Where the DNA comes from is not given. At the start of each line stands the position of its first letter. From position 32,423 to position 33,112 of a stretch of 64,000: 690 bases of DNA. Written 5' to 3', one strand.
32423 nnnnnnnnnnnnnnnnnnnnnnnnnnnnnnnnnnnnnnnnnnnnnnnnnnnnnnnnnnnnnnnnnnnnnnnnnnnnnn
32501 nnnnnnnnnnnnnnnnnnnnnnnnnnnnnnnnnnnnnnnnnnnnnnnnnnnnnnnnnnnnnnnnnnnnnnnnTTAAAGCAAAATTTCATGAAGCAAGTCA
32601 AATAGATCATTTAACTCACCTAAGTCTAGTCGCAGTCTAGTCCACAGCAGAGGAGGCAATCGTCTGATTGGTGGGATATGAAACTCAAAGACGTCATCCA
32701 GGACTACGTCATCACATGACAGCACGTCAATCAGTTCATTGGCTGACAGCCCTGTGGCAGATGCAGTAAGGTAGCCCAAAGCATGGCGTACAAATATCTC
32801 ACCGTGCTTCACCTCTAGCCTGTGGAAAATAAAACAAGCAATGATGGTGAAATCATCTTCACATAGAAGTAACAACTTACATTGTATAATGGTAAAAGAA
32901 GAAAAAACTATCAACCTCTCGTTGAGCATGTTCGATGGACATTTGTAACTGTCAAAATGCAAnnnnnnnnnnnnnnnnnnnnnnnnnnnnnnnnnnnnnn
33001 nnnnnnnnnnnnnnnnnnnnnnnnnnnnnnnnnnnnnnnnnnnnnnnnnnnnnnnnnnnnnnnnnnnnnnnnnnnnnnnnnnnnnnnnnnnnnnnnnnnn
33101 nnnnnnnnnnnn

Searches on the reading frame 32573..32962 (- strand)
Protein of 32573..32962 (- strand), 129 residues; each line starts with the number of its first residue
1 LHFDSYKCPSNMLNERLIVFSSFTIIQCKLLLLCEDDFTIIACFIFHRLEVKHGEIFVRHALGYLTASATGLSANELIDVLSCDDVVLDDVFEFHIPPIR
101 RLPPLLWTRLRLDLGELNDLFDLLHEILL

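Call 64: search_protein_families(library=pfam, max_evalue=0.01, proteins=[window:32573-32962:-])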
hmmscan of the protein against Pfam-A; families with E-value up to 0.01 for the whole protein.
window:32573-32962:- (129 aa): 1 family
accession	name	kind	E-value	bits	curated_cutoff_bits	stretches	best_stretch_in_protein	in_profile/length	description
PF25469.1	HTH_NWD1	-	6.4e-09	36.2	27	1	46-117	24-90/125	NWD1-like, winged helix-turn-helix domain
